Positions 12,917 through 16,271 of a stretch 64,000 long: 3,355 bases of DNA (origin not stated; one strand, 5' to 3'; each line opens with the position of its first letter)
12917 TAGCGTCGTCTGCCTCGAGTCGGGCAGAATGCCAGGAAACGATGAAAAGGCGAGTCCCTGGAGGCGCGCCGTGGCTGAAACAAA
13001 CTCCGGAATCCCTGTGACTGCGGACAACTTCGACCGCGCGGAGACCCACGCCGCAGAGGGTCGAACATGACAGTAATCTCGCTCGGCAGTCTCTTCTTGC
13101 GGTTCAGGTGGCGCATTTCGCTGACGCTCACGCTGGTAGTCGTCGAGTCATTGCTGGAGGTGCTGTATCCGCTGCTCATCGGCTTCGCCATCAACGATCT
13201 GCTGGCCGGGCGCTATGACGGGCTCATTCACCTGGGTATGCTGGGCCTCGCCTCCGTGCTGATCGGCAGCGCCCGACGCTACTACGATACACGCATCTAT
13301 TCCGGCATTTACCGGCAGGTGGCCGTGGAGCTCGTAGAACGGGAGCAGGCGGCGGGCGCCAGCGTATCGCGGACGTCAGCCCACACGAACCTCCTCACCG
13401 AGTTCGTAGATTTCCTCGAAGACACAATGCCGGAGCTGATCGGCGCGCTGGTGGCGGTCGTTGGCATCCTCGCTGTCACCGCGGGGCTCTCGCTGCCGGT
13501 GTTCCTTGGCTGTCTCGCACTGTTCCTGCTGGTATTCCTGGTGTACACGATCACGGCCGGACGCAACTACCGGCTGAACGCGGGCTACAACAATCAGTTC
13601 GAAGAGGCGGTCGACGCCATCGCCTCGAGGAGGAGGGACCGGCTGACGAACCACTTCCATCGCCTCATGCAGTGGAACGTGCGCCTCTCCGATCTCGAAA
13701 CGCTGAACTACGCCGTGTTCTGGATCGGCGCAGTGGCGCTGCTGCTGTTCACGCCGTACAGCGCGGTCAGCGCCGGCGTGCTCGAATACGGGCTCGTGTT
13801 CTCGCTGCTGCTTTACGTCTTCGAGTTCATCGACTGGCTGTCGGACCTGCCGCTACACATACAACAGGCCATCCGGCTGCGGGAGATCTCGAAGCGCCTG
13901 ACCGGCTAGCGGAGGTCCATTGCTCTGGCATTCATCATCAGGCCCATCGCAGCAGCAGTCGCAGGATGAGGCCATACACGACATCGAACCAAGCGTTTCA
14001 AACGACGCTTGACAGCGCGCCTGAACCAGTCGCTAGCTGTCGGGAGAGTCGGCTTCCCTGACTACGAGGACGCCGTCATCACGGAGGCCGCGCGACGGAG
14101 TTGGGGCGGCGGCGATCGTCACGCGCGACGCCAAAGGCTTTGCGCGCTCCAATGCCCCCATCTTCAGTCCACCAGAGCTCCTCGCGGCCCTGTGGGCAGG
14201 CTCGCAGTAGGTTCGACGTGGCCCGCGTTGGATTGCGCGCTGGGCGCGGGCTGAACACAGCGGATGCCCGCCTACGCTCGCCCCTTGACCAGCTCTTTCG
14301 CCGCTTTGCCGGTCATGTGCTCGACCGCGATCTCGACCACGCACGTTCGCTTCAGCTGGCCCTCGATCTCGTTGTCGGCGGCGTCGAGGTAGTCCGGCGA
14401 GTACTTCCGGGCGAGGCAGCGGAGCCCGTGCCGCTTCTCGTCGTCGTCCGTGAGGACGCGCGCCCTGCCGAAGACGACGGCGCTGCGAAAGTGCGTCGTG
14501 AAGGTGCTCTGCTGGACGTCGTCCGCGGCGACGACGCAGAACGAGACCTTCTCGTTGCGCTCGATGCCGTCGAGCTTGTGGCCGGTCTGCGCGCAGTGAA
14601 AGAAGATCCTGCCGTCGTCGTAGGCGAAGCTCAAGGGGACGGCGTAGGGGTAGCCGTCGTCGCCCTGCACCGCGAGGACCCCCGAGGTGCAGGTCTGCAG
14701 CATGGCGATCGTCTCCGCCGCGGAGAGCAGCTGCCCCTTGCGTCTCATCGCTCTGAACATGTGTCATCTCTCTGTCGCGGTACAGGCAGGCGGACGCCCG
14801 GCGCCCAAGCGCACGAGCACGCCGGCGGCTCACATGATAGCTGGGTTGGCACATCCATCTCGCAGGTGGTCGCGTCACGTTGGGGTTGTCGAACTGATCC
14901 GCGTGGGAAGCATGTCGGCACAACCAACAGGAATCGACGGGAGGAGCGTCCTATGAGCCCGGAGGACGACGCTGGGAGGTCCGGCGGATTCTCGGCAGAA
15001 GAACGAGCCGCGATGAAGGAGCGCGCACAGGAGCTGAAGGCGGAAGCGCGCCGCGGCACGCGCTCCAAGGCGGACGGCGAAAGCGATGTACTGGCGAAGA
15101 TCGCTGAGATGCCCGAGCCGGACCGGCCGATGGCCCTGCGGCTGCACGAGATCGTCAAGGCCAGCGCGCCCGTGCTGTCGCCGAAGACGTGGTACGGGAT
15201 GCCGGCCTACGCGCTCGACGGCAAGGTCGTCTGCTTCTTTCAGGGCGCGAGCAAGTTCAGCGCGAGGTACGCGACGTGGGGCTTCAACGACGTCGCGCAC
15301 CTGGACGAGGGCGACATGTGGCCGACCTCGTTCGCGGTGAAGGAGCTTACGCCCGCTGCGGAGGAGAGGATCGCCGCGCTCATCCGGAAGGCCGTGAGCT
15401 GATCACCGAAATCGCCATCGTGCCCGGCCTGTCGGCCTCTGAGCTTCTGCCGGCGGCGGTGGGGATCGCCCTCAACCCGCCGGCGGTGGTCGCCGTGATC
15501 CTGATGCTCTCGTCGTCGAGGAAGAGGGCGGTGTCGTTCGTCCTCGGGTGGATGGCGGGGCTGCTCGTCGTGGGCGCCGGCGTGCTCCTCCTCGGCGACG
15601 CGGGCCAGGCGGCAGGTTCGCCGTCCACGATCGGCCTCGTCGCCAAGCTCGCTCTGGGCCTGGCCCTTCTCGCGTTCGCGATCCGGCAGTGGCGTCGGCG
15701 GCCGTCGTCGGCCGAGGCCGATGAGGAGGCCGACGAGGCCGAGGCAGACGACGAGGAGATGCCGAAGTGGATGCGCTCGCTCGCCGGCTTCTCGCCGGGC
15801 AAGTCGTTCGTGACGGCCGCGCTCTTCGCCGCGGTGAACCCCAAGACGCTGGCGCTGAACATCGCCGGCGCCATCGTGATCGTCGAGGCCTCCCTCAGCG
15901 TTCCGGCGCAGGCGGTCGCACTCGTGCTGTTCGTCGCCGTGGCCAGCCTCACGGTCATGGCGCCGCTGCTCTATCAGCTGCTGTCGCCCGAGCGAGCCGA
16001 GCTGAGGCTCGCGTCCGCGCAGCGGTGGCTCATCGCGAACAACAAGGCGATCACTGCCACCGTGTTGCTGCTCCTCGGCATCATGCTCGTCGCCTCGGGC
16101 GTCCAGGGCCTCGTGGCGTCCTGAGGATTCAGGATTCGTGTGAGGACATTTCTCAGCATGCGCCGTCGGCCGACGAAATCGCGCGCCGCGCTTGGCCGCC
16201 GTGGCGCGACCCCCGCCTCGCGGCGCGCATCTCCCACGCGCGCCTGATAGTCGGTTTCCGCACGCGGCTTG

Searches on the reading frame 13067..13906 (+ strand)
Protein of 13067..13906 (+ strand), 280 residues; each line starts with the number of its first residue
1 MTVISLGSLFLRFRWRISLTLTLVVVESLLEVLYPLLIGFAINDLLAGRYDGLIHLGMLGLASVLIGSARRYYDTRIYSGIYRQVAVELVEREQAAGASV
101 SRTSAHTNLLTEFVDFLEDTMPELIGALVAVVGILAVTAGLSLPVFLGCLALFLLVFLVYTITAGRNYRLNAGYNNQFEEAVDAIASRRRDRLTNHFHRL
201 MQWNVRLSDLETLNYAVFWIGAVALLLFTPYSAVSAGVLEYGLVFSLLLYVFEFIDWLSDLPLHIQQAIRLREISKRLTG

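Call 20: search_protein_families(library=pfam, proteins=[window:13067-13906:+])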
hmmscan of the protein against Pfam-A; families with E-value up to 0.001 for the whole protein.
window:13067-13906:+ (280 aa): 1 family
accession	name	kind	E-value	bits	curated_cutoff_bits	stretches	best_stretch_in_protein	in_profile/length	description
PF13748.11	ABC_membrane_3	-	8.6e-49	166.5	27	1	11-229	6-229/237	ABC transporter transmembrane region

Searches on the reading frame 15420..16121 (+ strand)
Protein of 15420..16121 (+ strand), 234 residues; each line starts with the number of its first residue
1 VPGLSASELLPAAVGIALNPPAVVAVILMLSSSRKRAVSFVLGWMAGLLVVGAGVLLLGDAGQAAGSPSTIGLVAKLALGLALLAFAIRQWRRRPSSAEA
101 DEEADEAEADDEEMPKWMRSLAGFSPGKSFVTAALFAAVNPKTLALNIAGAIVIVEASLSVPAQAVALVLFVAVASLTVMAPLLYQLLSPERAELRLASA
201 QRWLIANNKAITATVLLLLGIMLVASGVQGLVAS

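Call 20: search_protein_families(library=pfam, proteins=[window:15420-16121:+])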
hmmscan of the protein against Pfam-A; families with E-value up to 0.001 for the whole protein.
window:15420-16121:+ (234 aa): 2 families
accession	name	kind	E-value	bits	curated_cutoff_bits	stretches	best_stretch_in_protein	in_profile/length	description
PF11139.14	SfLAP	-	2.2e-44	151.9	35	1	9-228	1-212/213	Sap, sulfolipid-1-addressing protein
PF05425.18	CopD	-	1.9e-05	25.4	32.1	1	43-131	13-97/105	Copper resistance protein D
